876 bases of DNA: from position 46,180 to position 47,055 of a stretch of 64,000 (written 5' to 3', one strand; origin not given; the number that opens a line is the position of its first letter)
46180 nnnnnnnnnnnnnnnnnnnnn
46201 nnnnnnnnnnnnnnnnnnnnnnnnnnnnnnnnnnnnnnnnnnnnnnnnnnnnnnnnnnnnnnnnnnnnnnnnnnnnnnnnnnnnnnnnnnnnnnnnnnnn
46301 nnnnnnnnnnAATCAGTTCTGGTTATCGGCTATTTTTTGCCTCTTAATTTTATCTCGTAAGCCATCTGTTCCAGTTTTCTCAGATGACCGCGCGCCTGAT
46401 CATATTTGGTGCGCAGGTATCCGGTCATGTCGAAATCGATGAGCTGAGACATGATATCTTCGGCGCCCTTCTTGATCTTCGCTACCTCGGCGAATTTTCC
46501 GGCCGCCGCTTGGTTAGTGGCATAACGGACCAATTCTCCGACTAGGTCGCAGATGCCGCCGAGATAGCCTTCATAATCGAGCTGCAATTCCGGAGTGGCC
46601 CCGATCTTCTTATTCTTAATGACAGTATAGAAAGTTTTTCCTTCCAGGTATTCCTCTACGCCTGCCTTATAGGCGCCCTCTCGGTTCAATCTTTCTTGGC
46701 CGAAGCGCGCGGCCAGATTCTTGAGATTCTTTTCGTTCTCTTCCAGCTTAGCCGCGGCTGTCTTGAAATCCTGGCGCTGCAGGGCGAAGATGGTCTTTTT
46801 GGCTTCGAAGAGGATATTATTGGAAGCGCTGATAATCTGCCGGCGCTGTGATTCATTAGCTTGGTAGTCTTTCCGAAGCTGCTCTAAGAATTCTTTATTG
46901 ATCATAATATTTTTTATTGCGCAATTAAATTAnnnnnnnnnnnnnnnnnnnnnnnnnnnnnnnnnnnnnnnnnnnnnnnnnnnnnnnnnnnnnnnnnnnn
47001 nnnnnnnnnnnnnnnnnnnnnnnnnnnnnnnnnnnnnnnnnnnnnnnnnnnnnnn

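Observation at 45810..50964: Tight four-gene operon: polytopic membrane protein, tandem PilB-like ATPase, translin-family protein, metallophosphoesterase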

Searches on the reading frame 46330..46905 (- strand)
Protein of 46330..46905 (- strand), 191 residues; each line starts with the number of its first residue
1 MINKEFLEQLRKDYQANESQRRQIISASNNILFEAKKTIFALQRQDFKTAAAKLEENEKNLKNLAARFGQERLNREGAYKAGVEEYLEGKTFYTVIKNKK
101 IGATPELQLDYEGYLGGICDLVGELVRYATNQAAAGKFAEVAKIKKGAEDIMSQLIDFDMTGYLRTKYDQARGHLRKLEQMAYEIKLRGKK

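Call 3: search_protein_families(library=pfam, proteins=[window:46330-46905:-], max_evalue=0.1)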
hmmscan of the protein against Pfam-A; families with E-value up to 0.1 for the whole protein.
window:46330-46905:- (191 aa): 3 families
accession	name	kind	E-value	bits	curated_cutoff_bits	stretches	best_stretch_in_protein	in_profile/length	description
PF01997.21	Translin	-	3.5e-22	79.8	25.9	1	20-189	2-205/205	Translin family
PF00701.28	DHDPS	-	0.025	13.7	22.1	0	105-157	193-245/289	Dihydrodipicolinate synthetase family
PF12644.12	DUF3782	-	0.06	13.9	24.4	0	43-96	13-63/78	Protein of unknown function (DUF3782)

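Call 4: search_protein_families(library=ncbifam, proteins=[window:46330-46905:-], max_evalue=0.1)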
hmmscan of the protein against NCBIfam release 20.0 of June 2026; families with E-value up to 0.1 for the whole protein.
window:46330-46905:- (191 aa): 6 families
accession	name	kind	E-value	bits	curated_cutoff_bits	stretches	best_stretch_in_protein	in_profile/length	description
NF011157.0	PRK14562.1-2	equivalog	5.5e-21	75.2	238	1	7-183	5-182/191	haloacid dehalogenase superfamily protein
NF011161.0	PRK14562.1-6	equivalog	7.5e-20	71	228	1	4-186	15-201/218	haloacid dehalogenase superfamily protein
NF011158.0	PRK14562.1-3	equivalog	1.6e-17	64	359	1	5-176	4-184/210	haloacid dehalogenase superfamily protein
NF011160.0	PRK14562.1-5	equivalog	4.6e-16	58.9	291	1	8-177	9-183/213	haloacid dehalogenase superfamily protein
NF011159.0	PRK14562.1-4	equivalog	3.9e-13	49.5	269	1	14-177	12-175/198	haloacid dehalogenase superfamily protein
NF011156.0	PRK14562.1-1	equivalog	0.006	16.7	308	1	4-178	10-184/200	haloacid dehalogenase superfamily protein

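Call 8: find_homologous_proteins(query=window:46330-46905:-, max_evalue=0.001)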
Query window:46330-46905:- (191 aa): 1017 proteins with E <= 0.001 among 1112 candidates; the best 120 are listed.
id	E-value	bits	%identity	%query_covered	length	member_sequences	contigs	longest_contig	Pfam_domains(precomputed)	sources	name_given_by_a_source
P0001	6.6e-114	396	98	100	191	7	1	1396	PF01997.22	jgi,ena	-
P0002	1.6e-112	391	97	100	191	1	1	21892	PF01997.22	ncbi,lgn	-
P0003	1.5e-111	388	96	100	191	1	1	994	PF01997.22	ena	-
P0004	6.6e-107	373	92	100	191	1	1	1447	PF01997.22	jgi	jgi:predicted translin family RNA/ssDNA-binding protein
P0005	3.4e-106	371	92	100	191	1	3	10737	PF01997.22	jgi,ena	jgi:predicted translin family RNA/ssDNA-binding protein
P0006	1.2e-105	369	91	100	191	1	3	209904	PF01997.22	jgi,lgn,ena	-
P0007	1.4e-105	369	91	100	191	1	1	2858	PF01997.22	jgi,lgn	jgi:predicted translin family RNA/ssDNA-binding protein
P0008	1.4e-105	369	91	100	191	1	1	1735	PF01997.22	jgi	jgi:predicted translin family RNA/ssDNA-binding protein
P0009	3.7e-105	367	91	100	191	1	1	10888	PF01997.22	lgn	-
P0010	4.3e-105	367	90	100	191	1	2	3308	PF01997.22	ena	-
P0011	3.4e-104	364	89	100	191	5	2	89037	PF01997.22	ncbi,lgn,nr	ncbi:MAG: hypothetical protein NTY31_02920 [Candidatus Falkowbacteria bacterium]|nr:hypothetical pro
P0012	3.1e-103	361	89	100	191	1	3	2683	PF01997.22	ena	-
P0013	6.9e-102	357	89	100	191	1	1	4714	PF01997.22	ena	-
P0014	8.1e-102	357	87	100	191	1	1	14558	PF01997.22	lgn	-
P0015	1.8e-101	355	88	100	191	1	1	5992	PF01997.22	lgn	-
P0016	1.5e-100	352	88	99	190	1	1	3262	PF01997.22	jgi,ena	-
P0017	3.5e-99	348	86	100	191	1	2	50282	PF01997.22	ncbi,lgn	-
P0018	4.6e-97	341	84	100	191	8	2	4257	PF01997.22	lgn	-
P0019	2.7e-95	335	83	100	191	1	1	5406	PF01997.22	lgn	-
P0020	5.0e-95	334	83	100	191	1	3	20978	PF01997.22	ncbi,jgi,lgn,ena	ncbi:MAG: hypothetical protein WC146_00925 [Patescibacteria group bacterium]|jgi:predicted translin 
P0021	3.6e-94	332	82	100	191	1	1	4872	PF01997.22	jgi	jgi:predicted translin family RNA/ssDNA-binding protein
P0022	3.9e-94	332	82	100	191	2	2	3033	PF01997.22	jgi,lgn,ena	-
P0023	5.5e-94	331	81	100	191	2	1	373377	PF01997.22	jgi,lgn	jgi:translin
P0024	6.4e-94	331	82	100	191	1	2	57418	PF01997.22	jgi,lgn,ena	jgi:predicted translin family RNA/ssDNA-binding protein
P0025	6.6e-94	331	81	100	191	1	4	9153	PF01997.22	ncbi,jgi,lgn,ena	ncbi:MAG: hypothetical protein WC905_02145 [Patescibacteria group bacterium]|jgi:predicted translin 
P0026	7.1e-94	331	83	100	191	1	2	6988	PF01997.22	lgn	-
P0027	9.6e-94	330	82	100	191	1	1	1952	PF01997.22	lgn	-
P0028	5.1e-93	328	81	100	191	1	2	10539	PF01997.22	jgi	jgi:predicted translin family RNA/ssDNA-binding protein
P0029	8.1e-93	327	82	100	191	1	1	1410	PF01997.22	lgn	-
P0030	8.9e-93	327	82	100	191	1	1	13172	PF01997.22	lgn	-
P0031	9.4e-93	327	82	100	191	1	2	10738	PF01997.22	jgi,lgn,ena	jgi:predicted translin family RNA/ssDNA-binding protein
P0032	1.3e-92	327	82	100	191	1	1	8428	PF01997.22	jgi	jgi:predicted translin family RNA/ssDNA-binding protein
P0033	1.6e-92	326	81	100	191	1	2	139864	PF01997.22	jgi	jgi:predicted translin family RNA/ssDNA-binding protein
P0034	2.6e-92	326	80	100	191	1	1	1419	PF01997.22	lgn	-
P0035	4.0e-92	325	82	100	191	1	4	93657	PF01997.22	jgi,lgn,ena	-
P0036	5.4e-92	325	82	100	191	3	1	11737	PF01997.22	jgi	-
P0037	5.6e-92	325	82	100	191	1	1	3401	PF01997.22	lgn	-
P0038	7.5e-92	324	80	100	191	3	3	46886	PF01997.22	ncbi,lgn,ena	-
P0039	7.9e-92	324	82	100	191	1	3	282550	PF01997.22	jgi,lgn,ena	-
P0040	1.3e-91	323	81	100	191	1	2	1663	PF01997.22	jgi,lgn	jgi:predicted translin family RNA/ssDNA-binding protein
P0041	2.1e-91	323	83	100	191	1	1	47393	PF01997.22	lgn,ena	-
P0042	2.1e-91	323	81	100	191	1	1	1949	PF01997.22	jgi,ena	-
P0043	2.7e-91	322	81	100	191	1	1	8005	PF01997.22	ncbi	-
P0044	2.8e-91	322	80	100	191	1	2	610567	PF01997.22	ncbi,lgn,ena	-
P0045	2.9e-91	322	82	100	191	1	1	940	PF01997.22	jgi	-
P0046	3.4e-91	322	81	100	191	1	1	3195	PF01997.22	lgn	-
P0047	6.7e-91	321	80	100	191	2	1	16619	PF01997.22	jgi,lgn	jgi:predicted translin family RNA/ssDNA-binding protein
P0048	6.8e-91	321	80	100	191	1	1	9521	PF01997.22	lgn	-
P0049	7.0e-91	321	81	100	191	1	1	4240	PF01997.22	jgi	jgi:translin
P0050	7.1e-91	321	82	100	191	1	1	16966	PF01997.22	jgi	-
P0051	8.1e-91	321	81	100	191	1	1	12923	PF01997.22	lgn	-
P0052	1.2e-90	320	81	99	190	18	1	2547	PF01997.22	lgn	-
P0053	1.3e-90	320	80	100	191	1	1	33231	PF01997.22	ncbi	-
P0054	1.9e-90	320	81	100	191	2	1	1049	PF01997.22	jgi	-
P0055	2.0e-90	319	80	100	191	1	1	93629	PF01997.22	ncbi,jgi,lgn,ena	ncbi:MAG: hypothetical protein WC456_02795 [Patescibacteria group bacterium]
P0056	2.8e-90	319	80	98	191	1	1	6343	PF01997.22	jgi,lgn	jgi:predicted translin family RNA/ssDNA-binding protein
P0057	3.3e-90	319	80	100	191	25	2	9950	PF01997.22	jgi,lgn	-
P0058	4.1e-90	318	79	98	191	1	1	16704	PF01997.22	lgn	-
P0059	6.0e-90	318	80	100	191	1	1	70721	PF01997.22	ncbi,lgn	-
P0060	6.1e-90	318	79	100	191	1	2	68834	PF01997.22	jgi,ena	jgi:predicted translin family RNA/ssDNA-binding protein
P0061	6.2e-90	318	80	100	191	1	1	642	PF01997.22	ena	-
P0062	8.4e-90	317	79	100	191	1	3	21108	PF01997.22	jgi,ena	-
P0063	9.7e-90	317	80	98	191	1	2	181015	PF01997.22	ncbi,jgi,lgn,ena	ncbi:MAG: hypothetical protein WCW61_00715 [Patescibacteria group bacterium]|jgi:predicted translin 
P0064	9.7e-90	317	79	100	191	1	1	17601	PF01997.22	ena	-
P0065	1.0e-89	317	80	98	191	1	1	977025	PF01997.22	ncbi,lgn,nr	ncbi:MAG: hypothetical protein HY931_03955 [Candidatus Falkowbacteria bacterium]|nr:MAG: hypothetica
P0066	1.0e-89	317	80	100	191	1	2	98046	PF01997.22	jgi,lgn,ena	jgi:predicted translin family RNA/ssDNA-binding protein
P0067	1.1e-89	317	80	100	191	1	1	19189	PF01997.22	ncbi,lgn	-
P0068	1.1e-89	317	79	100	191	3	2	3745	PF01997.22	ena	-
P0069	1.1e-89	317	79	99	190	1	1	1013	PF01997.22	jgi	-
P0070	1.5e-89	317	80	98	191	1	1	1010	PF01997.22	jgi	jgi:predicted translin family RNA/ssDNA-binding protein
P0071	1.5e-89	317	80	100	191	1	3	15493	PF01997.22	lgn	-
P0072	1.8e-89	316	79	100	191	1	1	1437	PF01997.22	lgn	-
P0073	1.8e-89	316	80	98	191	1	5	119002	PF01997.22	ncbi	-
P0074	2.1e-89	316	79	98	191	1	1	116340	PF01997.22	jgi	jgi:predicted translin family RNA/ssDNA-binding protein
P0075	2.1e-89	316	80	100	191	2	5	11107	PF01997.22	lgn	-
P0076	2.2e-89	316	79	100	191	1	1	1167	PF01997.22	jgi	jgi:translin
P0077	2.4e-89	316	80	100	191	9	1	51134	PF01997.22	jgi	-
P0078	2.6e-89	316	79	100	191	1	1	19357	PF01997.22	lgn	-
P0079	3.0e-89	316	80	100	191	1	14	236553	PF01997.22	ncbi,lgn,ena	-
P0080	3.2e-89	316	79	98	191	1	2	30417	PF01997.22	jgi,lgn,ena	jgi:predicted translin family RNA/ssDNA-binding protein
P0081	3.6e-89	315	79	100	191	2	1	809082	PF01997.22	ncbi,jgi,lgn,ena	ncbi:MAG: hypothetical protein WC467_00050 [Patescibacteria group bacterium]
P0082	3.6e-89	315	80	98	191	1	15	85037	PF01997.22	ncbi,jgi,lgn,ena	jgi:predicted translin family RNA/ssDNA-binding protein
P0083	3.7e-89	315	80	98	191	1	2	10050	PF01997.22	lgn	-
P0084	5.2e-89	315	81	100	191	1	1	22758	PF01997.22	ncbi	-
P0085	6.0e-89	315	79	98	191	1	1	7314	PF01997.22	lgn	-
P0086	7.7e-89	314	79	98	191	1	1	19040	PF01997.22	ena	-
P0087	7.7e-89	314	80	98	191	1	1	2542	PF01997.22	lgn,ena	-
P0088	8.3e-89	314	78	100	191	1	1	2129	PF01997.22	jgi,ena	-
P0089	8.6e-89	314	80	100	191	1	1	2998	PF01997.22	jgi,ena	-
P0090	8.7e-89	314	79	100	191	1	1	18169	PF01997.22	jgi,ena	-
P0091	8.9e-89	314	79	100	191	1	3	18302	PF01997.22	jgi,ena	-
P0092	9.3e-89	314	78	100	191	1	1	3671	PF01997.22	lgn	-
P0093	1.1e-88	314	80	98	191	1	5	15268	PF01997.22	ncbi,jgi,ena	jgi:predicted translin family RNA/ssDNA-binding protein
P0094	1.1e-88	314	77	100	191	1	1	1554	PF01997.22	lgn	-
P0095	1.2e-88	314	79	100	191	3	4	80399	PF01997.22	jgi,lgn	-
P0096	1.3e-88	314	77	100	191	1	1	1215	PF01997.22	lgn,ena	-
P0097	1.6e-88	313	81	97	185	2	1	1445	PF01997.22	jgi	jgi:translin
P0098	2.2e-88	313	79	98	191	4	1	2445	PF01997.22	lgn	-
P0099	2.4e-88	313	79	100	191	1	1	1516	PF01997.22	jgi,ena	-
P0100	2.5e-88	313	79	98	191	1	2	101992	PF01997.22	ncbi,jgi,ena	ncbi:MAG: hypothetical protein WCT50_01870 [Patescibacteria group bacterium]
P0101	3.7e-88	312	77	100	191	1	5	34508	PF01997.22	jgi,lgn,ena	-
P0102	4.4e-88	312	79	98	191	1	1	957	PF01997.22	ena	-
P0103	4.5e-88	312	80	100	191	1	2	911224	PF01997.22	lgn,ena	-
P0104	4.7e-88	312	77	100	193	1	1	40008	PF01997.22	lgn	-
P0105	4.7e-88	312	80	100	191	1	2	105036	PF01997.22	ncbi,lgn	-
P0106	5.3e-88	312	77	100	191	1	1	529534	PF01997.22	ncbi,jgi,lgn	ncbi:MAG: hypothetical protein WC249_00390 [Patescibacteria group bacterium]|jgi:predicted translin 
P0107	5.4e-88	312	79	100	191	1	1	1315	PF01997.22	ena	-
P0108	6.1e-88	311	77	100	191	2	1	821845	PF01997.22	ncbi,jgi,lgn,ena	ncbi:MAG: hypothetical protein WC863_03310 [Patescibacteria group bacterium]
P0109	6.3e-88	311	79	98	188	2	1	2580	PF01997.22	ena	-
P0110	9.2e-88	311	77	100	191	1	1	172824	PF01997.22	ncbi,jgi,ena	ncbi:MAG: hypothetical protein WC453_01645 [Patescibacteria group bacterium]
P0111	1.0e-87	311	78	98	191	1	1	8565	PF01997.22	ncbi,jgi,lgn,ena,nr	ncbi:MAG TPA: hypothetical protein VFD16_00830 [Candidatus Saccharimonadales bacterium]|nr:hypotheti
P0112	1.3e-87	310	77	100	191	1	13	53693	PF01997.22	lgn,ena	-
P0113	1.3e-87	310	77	100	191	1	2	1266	PF01997.22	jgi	jgi:translin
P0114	1.4e-87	310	78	98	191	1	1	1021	PF01997.22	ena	-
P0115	1.7e-87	310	76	100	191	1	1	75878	PF01997.22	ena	-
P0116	1.9e-87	310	77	100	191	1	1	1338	PF01997.22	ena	-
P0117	1.9e-87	310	79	100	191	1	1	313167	PF01997.22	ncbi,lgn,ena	-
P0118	2.5e-87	309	78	100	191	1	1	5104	PF01997.22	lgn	-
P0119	2.7e-87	309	79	100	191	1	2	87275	PF01997.22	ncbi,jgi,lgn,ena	ncbi:MAG: hypothetical protein WC523_06535 [Patescibacteria group bacterium]|jgi:translin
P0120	3.1e-87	309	77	100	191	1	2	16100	PF01997.22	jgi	jgi:predicted translin family RNA/ssDNA-binding protein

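Call 9: search_solved_structures(query=window:46330-46905:-, max_evalue=1, show_alignments=2)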
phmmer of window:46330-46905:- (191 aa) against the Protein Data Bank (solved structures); distinct sequences matched with E-value up to 1: 17.
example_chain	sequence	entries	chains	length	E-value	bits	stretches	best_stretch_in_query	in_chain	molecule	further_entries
5jr9_A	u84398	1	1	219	1.3e-13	54.7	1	7-179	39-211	NEQ131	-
5jr9_B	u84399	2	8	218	1.3e-13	54.7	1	7-179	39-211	NEQ131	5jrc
5jr9_C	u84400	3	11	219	1.5e-13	54.6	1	7-179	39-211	NEQ131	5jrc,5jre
2qrx_A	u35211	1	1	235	5.6e-07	33.1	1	98-189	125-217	GM27569p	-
3axj_A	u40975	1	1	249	6e-07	33.1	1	98-189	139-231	GM27569p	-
2qva_A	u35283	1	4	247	6.3e-07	33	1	98-189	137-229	GM27569p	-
4dg7_A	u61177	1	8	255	6.8e-07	32.9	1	98-189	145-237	GM27569p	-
3riu_A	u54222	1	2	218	8.8e-07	32.5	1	98-189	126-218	Translin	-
3pja_J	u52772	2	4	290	1.8e-06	31.5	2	88-190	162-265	Translin-associated protein X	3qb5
1key_A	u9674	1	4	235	2.7e-06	30.9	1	79-189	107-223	translin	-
3pja_A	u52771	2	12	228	2.7e-06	30.9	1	81-189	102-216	Translin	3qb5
1j1j_A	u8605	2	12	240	3e-06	30.8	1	81-189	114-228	Translin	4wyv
3zc1_A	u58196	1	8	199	2.5e-05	27.8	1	7-179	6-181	AFTRAX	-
3zc0_A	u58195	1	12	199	0.00034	24.1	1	7-179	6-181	AFTRAX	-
3riu_C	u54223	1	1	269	0.0014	22.1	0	108-189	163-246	Translin associated factor X, isoform B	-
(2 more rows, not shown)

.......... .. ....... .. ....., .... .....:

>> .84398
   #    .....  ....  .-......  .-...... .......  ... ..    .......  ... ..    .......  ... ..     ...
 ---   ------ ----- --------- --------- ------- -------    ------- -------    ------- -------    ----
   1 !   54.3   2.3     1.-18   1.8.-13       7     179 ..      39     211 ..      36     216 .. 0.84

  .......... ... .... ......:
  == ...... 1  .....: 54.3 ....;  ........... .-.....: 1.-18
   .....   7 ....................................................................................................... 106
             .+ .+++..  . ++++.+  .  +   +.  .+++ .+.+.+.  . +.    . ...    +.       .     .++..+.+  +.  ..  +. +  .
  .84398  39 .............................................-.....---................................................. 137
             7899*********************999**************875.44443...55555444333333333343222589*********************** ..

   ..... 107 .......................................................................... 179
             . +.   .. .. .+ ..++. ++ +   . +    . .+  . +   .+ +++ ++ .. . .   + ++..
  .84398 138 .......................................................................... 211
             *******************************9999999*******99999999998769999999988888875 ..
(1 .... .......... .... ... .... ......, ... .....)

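Call 11: find_encoding_contigs(protein=P0065, flank=8000, max_places=2)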
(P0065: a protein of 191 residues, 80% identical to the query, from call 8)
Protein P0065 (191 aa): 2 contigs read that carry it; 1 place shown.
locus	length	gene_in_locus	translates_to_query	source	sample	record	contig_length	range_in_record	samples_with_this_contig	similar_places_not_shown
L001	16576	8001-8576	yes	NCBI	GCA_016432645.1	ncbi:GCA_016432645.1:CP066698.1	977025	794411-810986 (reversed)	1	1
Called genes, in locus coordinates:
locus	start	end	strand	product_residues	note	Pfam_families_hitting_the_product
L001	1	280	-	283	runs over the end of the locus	PF00753:Lactamase_B, PF23023:Anti-Pycsar_Apyc1 (weak), PF12706:Lactamase_B_2 (weak)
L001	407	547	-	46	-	-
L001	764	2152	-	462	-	PF00587:tRNA-synt_2b, PF03129:HGTP_anticodon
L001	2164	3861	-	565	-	PF03485:Arg_tRNA_synt_N, PF00750:tRNA-synt_1d, PF05746:DALR_1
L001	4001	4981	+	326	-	-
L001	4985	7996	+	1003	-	PF05157:MshEN (weak), PF25199:nSTAND_NTPase5 (faint), PF00437:T2SSE, PF16796:Microtub_bd (faint), PF00004:AAA (faint), PF00005:ABC_tran (faint), PF01637:ATPase_2 (faint), PF00437:T2SSE, +10 more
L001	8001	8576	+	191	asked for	PF01997:Translin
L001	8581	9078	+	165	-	PF00149:Metallophos, PF12850:Metallophos_2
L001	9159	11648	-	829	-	PF00005:ABC_tran (faint), PF02463:SMC_N (faint), PF03193:RsgA_GTPase (faint), PF13191:AAA_16 (faint), PF13401:AAA_22 (faint), PF13476:AAA_23 (faint), PF13481:AAA_25 (faint), PF17755:UvrA_DNA-bind, +4 more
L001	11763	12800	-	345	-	PF13091:PLDc_2, PF00614:PLDc (weak), PF13091:PLDc_2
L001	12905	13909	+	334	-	PF02655:ATP-grasp_3 (faint), PF14398:ATPgrasp_YheCD (faint), PF05770:Ins134_P3_kin (faint), PF07478:Dala_Dala_lig_C, PF08443:RimK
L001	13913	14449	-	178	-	-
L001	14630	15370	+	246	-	PF07826:IMP_cyclohyd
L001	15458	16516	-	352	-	PF01808:AICARFT_IMPCHas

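Call 12: find_encoding_contigs(protein=P0108, flank=8000, max_places=2)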
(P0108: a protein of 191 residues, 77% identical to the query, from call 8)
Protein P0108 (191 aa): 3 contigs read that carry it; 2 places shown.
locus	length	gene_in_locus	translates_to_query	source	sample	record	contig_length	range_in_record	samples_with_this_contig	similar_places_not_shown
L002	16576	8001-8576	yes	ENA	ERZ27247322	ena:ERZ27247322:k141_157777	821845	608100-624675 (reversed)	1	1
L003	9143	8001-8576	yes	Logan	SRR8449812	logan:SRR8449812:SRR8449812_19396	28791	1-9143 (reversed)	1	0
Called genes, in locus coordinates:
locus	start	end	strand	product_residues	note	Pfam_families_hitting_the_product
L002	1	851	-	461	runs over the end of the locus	PF00587:tRNA-synt_2b, PF03129:HGTP_anticodon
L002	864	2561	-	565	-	PF03485:Arg_tRNA_synt_N, PF00750:tRNA-synt_1d, PF05746:DALR_1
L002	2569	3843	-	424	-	PF00579:tRNA-synt_1b, PF22421:SYY_C-terminal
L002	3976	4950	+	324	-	-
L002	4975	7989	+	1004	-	PF00437:T2SSE, PF04851:ResIII (faint), PF25199:nSTAND_NTPase5 (faint), PF00004:AAA (faint), PF00005:ABC_tran (faint), PF02492:cobW (faint), PF12775:AAA_7 (faint), PF00437:T2SSE, +5 more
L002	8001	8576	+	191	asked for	PF01997:Translin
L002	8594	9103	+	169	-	PF00149:Metallophos, PF12850:Metallophos_2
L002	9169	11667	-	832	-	PF02463:SMC_N (faint), PF03193:RsgA_GTPase (faint), PF13191:AAA_16 (faint), PF13555:AAA_29 (faint), PF20703:nSTAND1 (faint), PF13304:AAA_21 (faint), PF17755:UvrA_DNA-bind, PF00005:ABC_tran (weak)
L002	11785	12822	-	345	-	PF13091:PLDc_2, PF00614:PLDc (weak), PF13091:PLDc_2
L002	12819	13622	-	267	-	PF01734:Patatin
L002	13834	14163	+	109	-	-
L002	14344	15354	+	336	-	PF02786:CPSase_L_D2 (faint), PF07478:Dala_Dala_lig_C (weak), PF08443:RimK (weak), PF02655:ATP-grasp_3 (faint), PF08443:RimK (weak)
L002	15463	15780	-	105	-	PF01047:MarR (weak), PF12802:MarR_2 (weak), PF12840:HTH_20, PF13412:HTH_24, PF08279:HTH_11 (weak), PF01022:HTH_5, PF01978:TrmB (weak)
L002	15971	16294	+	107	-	PF01022:HTH_5, PF12802:MarR_2 (weak), PF12840:HTH_20, PF13412:HTH_24 (weak), PF01047:MarR (weak), PF08279:HTH_11 (weak)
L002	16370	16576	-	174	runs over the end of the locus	-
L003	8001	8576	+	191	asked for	PF01997:Translin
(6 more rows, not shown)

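Call 25: search_protein_representatives(protein=window:46330-46905:-)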
Query: 191 residues. Proteins with E-value up to 0.001 (for the whole library): 938; up to 1e-10: 452; up to 1e-30: 23. The best 150 are listed.
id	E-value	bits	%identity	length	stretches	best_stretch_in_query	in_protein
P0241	2.8e-68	245.7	64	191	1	1-189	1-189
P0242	2.4e-57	210.2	54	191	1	1-190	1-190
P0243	1.8e-50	187.8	50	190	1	1-190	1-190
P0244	2.5e-47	177.5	81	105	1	87-191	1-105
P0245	6.9e-41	156.6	45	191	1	2-188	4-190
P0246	6.3e-40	153.5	43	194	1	1-189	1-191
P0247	1.1e-39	152.6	46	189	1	3-186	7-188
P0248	4.2e-39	150.8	44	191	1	1-188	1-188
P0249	1.2e-38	149.3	70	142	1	82-188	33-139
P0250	4.2e-37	144.3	40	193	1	1-189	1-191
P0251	7.3e-36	140.2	42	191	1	4-188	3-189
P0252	1.6e-35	139.1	38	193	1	2-191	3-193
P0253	1.7e-35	139.0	50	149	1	1-146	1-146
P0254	2.6e-35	138.4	40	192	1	1-188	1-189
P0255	9.3e-35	136.6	40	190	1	1-188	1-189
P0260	1.6e-32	129.3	39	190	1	1-187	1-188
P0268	4.9e-30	121.3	35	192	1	1-190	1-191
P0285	1.8e-27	112.9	35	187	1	7-188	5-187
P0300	6.6e-26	107.8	36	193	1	1-190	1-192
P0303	1.5e-25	106.6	28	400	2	10-188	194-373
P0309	6.0e-25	104.7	29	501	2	6-187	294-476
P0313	2.1e-24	103.0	35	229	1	1-190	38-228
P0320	1.5e-23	100.2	28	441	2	7-188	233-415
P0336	1.3e-22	97.1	30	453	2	7-188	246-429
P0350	9.6e-22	94.3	34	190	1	7-186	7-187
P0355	1.7e-21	93.5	28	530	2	6-186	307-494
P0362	3.5e-21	92.5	29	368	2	5-189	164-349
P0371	6.5e-21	91.6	38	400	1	4-187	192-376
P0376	9.3e-21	91.1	33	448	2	98-190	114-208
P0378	1.2e-20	90.7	32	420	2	5-187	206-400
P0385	1.9e-20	90.1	29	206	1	2-189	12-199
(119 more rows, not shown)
